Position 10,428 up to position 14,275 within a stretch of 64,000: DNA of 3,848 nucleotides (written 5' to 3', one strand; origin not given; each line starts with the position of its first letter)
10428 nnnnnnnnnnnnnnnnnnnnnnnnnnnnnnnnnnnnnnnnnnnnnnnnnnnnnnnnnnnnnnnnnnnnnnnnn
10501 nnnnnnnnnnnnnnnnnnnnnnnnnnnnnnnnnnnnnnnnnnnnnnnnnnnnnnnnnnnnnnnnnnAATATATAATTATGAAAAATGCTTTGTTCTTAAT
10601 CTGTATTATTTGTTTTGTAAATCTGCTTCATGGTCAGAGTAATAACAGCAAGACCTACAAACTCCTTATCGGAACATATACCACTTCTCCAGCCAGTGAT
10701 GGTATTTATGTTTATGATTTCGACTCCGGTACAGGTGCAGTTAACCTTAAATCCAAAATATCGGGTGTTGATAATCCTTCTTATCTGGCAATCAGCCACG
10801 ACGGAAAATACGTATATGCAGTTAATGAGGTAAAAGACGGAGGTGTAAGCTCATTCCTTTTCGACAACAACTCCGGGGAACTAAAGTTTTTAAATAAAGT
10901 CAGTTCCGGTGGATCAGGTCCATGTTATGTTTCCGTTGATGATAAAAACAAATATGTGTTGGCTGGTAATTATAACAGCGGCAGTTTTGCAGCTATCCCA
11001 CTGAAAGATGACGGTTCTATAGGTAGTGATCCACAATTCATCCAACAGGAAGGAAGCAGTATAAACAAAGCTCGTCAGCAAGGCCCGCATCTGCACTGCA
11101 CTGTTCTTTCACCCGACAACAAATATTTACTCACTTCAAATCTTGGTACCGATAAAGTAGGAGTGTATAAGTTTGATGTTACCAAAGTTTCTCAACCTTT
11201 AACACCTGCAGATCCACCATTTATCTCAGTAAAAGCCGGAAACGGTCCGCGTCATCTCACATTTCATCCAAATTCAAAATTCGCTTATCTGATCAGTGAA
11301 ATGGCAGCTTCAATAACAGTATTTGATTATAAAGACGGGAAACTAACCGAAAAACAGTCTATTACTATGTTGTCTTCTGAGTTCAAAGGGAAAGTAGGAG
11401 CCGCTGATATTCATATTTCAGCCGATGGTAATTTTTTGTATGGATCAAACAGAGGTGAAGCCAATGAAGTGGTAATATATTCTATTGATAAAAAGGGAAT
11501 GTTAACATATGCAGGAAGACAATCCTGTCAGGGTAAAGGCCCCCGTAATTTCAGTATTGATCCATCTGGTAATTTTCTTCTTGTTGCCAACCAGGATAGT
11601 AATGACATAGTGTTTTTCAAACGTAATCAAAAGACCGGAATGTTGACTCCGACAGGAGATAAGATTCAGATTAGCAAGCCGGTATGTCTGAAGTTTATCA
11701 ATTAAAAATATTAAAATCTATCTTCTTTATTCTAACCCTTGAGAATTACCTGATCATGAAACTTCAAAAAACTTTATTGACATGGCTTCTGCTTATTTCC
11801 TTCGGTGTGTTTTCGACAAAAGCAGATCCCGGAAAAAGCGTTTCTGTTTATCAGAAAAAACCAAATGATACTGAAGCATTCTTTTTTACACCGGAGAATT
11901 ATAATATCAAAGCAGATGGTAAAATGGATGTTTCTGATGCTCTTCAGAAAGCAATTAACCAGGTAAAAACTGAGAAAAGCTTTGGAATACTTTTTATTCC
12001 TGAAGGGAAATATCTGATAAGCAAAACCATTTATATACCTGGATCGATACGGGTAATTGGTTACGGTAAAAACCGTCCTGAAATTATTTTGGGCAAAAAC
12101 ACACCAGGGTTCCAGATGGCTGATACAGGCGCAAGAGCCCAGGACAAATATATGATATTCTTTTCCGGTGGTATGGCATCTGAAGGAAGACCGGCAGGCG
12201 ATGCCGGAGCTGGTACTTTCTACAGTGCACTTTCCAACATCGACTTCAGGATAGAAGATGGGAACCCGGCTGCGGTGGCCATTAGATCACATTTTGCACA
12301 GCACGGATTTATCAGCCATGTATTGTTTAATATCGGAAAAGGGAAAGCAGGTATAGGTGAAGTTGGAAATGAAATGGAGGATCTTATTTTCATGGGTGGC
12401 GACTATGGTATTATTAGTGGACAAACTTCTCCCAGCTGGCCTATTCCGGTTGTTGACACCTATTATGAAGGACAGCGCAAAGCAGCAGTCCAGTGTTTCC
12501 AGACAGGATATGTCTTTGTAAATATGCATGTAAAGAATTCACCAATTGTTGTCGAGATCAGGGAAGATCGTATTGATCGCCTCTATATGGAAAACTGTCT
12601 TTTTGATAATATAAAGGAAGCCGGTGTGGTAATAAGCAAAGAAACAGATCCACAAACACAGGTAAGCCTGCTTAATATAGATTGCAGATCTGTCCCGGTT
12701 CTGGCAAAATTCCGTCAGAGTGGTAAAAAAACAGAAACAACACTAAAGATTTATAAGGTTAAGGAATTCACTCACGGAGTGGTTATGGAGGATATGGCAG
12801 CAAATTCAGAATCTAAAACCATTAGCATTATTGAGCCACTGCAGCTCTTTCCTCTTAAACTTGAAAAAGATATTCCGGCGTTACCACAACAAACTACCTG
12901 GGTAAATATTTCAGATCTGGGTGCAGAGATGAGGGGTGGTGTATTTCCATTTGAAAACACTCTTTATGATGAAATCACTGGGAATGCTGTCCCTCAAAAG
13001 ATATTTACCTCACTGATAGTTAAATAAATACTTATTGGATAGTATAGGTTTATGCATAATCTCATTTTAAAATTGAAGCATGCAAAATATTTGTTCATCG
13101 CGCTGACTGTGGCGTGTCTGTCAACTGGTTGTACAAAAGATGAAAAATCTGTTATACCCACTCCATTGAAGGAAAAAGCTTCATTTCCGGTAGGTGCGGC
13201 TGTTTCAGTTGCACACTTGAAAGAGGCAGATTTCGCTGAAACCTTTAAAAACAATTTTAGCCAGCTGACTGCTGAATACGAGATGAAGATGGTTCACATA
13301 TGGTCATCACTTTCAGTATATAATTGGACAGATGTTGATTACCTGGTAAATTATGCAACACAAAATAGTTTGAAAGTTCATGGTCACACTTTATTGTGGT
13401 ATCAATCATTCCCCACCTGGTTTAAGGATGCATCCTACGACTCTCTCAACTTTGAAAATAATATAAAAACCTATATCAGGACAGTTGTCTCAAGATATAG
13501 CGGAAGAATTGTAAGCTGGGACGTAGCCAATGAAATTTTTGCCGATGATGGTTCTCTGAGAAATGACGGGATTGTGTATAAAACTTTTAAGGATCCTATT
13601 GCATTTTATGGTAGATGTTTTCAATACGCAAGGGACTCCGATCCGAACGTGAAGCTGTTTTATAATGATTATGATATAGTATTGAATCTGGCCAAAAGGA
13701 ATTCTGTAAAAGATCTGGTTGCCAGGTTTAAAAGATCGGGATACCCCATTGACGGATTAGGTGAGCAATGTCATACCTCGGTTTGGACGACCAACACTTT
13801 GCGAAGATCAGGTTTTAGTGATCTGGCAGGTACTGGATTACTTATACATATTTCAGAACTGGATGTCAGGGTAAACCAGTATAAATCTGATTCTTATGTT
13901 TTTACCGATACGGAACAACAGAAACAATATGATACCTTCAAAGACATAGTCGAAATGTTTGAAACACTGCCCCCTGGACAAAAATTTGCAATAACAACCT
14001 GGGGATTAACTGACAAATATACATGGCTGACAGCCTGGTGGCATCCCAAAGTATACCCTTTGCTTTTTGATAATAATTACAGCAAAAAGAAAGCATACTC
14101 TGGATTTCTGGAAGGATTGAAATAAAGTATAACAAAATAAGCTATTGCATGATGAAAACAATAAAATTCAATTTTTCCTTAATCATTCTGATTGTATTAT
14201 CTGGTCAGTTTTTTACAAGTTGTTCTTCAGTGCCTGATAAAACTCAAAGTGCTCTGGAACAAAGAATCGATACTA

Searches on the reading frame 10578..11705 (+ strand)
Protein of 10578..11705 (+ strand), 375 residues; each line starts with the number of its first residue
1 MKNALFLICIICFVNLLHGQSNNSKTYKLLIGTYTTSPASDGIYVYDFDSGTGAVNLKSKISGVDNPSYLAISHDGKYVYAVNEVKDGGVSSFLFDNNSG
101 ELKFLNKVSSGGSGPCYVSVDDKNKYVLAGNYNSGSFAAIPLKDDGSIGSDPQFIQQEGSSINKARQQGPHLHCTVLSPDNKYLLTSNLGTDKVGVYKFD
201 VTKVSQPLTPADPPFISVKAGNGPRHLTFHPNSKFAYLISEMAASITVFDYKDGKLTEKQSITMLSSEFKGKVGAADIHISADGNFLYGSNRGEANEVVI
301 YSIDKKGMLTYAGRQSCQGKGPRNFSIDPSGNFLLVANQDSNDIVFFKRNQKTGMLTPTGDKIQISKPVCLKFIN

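Call 4: search_protein_families(library=pfam, proteins=[window:10578-11705:+], max_evalue=0.01)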
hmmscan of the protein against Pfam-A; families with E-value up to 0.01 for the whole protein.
window:10578-11705:+ (375 aa): 4 families
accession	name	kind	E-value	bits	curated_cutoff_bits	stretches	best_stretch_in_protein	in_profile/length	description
PF10282.15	Lactonase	-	5.8e-118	394.5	21.7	1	29-373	2-344/344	Lactonase, 7-bladed beta-propeller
PF02239.22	Cytochrom_D1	-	8.5e-06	25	25.5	0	72-138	43-102/368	Cytochrome D1 heme domain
PF07433.17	DUF1513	-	0.001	18.7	27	0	279-338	57-117/304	Protein of unknown function (DUF1513)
PF05694.17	SBP56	-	0.0055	16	34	0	229-304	253-334/453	56kDa selenium binding protein (SBP56)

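Call 9: search_protein_families(library=ncbifam, proteins=[window:10578-11705:+], max_evalue=0.01)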
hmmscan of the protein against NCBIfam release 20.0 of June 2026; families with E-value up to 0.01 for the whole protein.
window:10578-11705:+ (375 aa): 6 families
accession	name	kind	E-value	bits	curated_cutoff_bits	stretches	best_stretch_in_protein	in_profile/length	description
NF050136.1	PGL_lacton_Staph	exception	4.2e-60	203.5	500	1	30-373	4-341/341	6-phosphogluconolactonase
NF008258.1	PRK11028.1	equivalog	2.3e-52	178.2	370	1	34-359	6-314/330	6-phosphogluconolactonase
TIGR03866.1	PQQ_ABC_repeats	subfamily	1.7e-09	37.2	287.3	1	220-344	165-283/310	PQQ-dependent catabolism-associated beta-propeller protein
NF052460.1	L-NosZ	equivalog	5e-09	35.2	700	1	52-259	67-253/480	clade III lactonase-type nitrous-oxide reductase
NF052340.1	hydrazine_beta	equivalog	2.4e-06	26.9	560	0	66-84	341-359/372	hydrazine synthase subunit beta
TIGR03907.1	QH_beta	equivalog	0.00099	18.3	223.2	0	221-326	32-134/338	quinohemoprotein amine dehydrogenase subunit beta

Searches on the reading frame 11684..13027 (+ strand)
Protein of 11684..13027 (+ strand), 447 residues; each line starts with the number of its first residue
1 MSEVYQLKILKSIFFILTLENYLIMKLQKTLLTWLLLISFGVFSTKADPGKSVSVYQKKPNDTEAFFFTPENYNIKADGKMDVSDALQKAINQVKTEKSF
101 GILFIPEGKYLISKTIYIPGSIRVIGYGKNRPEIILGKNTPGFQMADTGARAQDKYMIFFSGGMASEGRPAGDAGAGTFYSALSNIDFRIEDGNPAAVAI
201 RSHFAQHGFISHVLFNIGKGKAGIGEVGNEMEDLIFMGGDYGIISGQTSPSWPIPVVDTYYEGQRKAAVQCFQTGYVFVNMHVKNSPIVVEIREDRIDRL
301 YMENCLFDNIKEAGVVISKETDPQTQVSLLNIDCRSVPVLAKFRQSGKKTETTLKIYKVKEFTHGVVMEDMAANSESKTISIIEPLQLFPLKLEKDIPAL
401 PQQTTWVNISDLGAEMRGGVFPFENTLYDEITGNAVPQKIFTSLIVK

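Call 7: search_protein_families(library=pfam, proteins=[window:11684-13027:+], max_evalue=0.01)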
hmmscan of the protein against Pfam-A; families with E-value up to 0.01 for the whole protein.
window:11684-13027:+ (447 aa): 1 family
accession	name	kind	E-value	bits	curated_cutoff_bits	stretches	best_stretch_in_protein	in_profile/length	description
PF12708.12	Pect-lyase_RHGA_epim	-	1.9e-21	77.3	27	1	72-285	6-207/213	Rhamnogalacturonase A/epimerase, pectate lyase-like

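Call 54: search_protein_families(library=ncbifam, proteins=[window:11684-13027:+], max_evalue=0.001)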
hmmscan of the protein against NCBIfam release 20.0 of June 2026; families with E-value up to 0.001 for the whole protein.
window:11684-13027:+ (447 aa): 0 families

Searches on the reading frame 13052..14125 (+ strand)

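Call 7: search_protein_families(library=pfam, proteins=[window:13052-14125:+], max_evalue=0.01)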
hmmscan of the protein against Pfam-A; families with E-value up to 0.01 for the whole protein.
window:13052-14125:+ (357 aa): 1 family
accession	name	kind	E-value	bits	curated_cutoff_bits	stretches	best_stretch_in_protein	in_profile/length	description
PF00331.26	Glyco_hydro_10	-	4.1e-79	266.5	22.1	1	42-353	7-309/311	Glycosyl hydrolase family 10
